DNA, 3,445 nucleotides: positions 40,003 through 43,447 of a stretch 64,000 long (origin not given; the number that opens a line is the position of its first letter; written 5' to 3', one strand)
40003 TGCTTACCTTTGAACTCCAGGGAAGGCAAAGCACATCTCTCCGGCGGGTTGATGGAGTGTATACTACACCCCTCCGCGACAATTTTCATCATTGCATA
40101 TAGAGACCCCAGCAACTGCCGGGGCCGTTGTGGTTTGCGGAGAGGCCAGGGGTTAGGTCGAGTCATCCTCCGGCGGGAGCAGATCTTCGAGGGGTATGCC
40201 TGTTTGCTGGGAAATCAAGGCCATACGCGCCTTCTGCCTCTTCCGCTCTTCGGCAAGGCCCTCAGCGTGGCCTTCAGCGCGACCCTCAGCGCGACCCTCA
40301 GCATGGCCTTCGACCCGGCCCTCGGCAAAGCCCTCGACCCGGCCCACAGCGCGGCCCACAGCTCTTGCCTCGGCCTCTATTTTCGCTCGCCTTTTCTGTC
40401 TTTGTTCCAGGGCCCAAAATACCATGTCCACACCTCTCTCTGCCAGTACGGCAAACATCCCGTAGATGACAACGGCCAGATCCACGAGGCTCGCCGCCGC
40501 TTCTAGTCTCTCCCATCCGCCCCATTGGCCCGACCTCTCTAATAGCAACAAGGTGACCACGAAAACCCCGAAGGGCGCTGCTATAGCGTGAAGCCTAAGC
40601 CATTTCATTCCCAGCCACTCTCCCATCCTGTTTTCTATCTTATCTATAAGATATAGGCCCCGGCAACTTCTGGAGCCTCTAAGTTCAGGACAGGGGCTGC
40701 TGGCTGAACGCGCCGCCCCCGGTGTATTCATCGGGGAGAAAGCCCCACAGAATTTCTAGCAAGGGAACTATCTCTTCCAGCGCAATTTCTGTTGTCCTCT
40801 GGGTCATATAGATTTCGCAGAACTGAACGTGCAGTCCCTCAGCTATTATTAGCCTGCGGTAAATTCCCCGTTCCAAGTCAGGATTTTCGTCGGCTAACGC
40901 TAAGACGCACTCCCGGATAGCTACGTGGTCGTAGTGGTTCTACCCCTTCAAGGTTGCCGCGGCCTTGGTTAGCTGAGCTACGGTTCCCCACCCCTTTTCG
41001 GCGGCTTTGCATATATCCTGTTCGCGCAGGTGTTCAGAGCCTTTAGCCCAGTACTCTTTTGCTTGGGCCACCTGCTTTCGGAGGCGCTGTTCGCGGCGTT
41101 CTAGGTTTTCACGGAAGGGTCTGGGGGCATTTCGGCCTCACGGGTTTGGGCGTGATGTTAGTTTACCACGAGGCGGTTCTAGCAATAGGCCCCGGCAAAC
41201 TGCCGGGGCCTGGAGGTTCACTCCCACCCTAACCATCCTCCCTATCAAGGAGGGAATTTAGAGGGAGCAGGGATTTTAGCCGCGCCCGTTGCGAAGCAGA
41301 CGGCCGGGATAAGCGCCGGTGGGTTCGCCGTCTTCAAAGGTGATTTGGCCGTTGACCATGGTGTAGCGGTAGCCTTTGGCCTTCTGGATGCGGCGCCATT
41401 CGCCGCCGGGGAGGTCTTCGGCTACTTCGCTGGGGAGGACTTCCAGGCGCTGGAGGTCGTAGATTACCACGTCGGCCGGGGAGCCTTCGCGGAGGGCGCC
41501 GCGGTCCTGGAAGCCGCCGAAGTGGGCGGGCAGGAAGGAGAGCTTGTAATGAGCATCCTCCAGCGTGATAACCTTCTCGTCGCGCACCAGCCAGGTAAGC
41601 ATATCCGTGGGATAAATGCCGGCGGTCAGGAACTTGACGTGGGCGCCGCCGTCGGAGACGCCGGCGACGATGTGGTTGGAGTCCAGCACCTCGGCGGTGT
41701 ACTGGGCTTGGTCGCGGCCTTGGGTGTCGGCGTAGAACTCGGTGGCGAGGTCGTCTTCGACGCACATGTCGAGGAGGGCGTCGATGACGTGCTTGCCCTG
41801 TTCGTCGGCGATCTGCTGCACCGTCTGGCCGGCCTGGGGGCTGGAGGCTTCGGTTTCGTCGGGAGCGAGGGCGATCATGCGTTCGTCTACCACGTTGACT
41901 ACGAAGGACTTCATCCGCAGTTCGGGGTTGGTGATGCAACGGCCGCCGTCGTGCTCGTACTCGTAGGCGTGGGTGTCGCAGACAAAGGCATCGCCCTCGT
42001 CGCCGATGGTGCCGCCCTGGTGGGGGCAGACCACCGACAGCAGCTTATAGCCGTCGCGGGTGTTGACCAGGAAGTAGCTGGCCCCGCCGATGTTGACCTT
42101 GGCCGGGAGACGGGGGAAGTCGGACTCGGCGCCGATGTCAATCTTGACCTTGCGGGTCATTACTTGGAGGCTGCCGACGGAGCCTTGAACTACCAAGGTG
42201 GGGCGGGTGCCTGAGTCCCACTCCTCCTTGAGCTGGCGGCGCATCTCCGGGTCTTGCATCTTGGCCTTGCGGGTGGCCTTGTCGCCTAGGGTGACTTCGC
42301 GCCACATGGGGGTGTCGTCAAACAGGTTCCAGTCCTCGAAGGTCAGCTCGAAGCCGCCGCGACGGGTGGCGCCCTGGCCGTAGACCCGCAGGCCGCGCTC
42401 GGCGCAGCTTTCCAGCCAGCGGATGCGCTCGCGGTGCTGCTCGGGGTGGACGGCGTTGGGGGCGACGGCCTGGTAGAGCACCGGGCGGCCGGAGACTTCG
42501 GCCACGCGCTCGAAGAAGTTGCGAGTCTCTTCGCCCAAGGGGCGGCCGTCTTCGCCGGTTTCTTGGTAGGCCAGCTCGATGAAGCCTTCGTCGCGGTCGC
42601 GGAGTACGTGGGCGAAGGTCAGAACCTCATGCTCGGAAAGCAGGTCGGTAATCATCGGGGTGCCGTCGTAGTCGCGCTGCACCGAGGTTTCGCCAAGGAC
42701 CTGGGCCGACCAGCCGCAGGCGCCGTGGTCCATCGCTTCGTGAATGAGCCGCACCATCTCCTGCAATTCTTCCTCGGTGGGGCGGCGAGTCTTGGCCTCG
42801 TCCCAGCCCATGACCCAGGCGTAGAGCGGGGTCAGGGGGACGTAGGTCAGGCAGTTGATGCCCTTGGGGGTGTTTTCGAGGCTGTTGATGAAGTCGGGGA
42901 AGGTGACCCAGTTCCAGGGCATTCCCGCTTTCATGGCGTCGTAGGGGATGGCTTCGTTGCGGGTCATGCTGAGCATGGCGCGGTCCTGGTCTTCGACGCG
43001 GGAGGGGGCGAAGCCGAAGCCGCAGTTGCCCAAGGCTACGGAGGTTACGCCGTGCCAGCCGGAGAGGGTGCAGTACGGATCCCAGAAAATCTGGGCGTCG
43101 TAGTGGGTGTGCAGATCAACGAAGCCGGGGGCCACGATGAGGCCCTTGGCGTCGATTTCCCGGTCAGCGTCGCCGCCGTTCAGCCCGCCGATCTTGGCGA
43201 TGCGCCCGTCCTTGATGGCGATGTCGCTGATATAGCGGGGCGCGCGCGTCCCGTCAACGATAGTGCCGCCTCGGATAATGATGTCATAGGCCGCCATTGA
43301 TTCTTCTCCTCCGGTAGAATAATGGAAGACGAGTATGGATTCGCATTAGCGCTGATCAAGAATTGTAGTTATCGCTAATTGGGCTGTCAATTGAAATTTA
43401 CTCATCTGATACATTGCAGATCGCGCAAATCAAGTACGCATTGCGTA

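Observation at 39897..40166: Type III mod gene interrupted by a (GA)10 tract: candidate phase-variable methyltransferase (phasevarion) in the OFF state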

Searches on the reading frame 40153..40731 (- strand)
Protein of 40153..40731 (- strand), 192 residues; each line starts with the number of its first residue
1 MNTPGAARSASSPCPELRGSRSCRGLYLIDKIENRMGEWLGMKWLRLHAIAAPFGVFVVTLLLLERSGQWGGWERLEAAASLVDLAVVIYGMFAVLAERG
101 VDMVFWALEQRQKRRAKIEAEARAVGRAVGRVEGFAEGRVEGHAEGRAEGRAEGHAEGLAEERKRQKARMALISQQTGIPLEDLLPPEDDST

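Call 6: search_protein_families(library=pfam, proteins=[window:40153-40731:-], max_evalue=0.01)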
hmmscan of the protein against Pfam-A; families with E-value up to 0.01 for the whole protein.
window:40153-40731:- (192 aa): 0 families

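Call 7: search_protein_families(library=ncbifam, proteins=[window:40153-40731:-], max_evalue=0.01)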
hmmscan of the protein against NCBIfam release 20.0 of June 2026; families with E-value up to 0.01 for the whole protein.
window:40153-40731:- (192 aa): 4 families
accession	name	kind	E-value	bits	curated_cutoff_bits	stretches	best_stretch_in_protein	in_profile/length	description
NF004270.2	PRK05687.2-1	equivalog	2.2e-09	37.2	180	1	110-182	34-109/223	flagellar assembly protein FliH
NF004267.1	PRK05687.1-3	equivalog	6.3e-07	28.8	293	1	108-171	65-128/266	flagellar assembly protein FliH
NF004266.1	PRK05687.1-1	equivalog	9.8e-07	28.5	260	1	112-170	39-97/230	flagellar assembly protein FliH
NF009925.1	PRK13386.1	equivalog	0.00016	21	192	1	126-165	50-89/228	flagellar assembly protein FliH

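Call 56: search_protein_families(library=padloc, proteins=[window:40153-40731:-], max_evalue=0.001)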
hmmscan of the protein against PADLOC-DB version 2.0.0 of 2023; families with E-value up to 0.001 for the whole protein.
window:40153-40731:- (192 aa): 0 families

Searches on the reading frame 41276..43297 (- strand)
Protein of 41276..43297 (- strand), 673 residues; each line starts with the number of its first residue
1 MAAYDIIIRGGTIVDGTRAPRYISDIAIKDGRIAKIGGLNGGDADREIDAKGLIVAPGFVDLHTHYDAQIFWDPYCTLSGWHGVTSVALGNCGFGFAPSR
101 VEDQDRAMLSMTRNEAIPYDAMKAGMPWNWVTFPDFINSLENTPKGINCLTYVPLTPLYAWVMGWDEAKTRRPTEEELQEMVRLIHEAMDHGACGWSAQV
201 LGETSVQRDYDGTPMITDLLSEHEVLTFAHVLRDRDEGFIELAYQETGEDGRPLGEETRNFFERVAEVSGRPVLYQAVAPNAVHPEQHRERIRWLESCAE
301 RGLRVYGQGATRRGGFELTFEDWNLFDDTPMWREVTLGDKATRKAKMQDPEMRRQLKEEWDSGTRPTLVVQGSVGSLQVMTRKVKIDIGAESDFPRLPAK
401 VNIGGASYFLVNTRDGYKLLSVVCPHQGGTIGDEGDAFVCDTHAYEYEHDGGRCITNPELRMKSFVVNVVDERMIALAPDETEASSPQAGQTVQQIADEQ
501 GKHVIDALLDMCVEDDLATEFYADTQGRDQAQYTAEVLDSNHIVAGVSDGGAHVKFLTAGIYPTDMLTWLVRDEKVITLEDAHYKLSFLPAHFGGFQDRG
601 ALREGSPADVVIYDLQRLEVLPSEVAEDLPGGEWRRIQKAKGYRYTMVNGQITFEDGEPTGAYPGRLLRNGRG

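Call 6: search_protein_families(library=pfam, proteins=[window:41276-43297:-], max_evalue=0.01)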
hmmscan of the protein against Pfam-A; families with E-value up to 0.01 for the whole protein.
window:41276-43297:- (673 aa): 3 families
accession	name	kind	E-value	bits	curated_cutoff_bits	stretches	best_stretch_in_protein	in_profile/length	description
PF07969.17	Amidohydro_3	-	1.9e-26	94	29.7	2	489-654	317-472/472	Amidohydrolase family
PF01979.26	Amidohydro_1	-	1.8e-07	31.2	25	1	535-652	236-344/345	Amidohydrolase family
PF00355.32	Rieske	-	7.6e-07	29.4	20.3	1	388-461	5-82/88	Rieske [2Fe-2S] domain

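Call 7: search_protein_families(library=ncbifam, proteins=[window:41276-43297:-], max_evalue=0.01)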
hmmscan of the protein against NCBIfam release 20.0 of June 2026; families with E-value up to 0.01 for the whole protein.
window:41276-43297:- (673 aa): 56 families (the best 25 are shown)
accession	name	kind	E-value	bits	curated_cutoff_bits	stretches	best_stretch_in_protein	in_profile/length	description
NF006560.0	PRK09061.1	subfamily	2.1e-25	89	340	2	2-66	24-87/517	amidohydrolase family protein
NF006689.0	PRK09237.1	equivalog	1.7e-16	59.8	371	1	3-66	2-66/383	amidohydrolase/deacetylase family metallohydrolase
NF004839.0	PRK06189.1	equivalog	5.5e-16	58.2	631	2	3-68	2-65/451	allantoinase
NF006839.0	PRK09357.1-4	equivalog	2.8e-15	55.9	576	2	6-66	2-62/422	dihydroorotase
NF006559.0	PRK09060.1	equivalog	2.7e-14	52.3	482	1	2-66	3-65/444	dihydroorotase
TIGR02033.1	D-hydantoinase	equivalog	5.2e-14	52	393.25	1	6-69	1-63/454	dihydropyrimidinase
NF005791.0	PRK07627.1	equivalog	8e-14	51.4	442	1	5-64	2-62/425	dihydroorotase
NF009941.0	PRK13404.1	subfamily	1.2e-13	50.5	647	1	2-69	2-66/478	dihydropyrimidinase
TIGR00857.1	pyrC_multi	subfamily_domain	2.5e-13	49.8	279.05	2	24-66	6-48/412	dihydroorotase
TIGR03121.1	one_C_dehyd_A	equivalog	6.7e-13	47.7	392.75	2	6-65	2-61/556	formylmethanofuran dehydrogenase subunit A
NF006845.0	PRK09357.2-6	equivalog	9.5e-12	44.3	728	1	5-67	2-65/428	dihydroorotase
NF009060.0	PRK12394.1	equivalog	1.2e-11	44.1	442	1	4-66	3-65/381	metallo-dependent hydrolase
NF002668.0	PRK02382.1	equivalog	2.5e-10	39.6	452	1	13-66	8-57/436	dihydroorotase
TIGR03178.1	allantoinase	equivalog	4.7e-10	38.9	357.85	1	5-66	1-60/441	allantoinase AllB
NF006836.0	PRK09357.1-1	equivalog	5.5e-10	38.5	538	1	7-66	5-61/432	dihydroorotase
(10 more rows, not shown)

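Call 40: find_encoding_contigs(protein=window:41276-43297:-, flank=10000, max_places=10)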
Protein window:41276-43297:- (673 aa): 1 contig read that carries it; 1 place shown.
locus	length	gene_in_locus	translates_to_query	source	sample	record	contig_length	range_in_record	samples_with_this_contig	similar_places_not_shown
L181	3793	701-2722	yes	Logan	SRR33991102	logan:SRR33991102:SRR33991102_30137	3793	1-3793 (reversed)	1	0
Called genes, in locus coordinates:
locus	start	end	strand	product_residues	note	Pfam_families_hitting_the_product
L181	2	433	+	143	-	?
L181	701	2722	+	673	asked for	PF01979:Amidohydro_1 (faint), PF07969:Amidohydro_3, PF00355:Rieske (weak), PF07969:Amidohydro_3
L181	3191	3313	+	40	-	-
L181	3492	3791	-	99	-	?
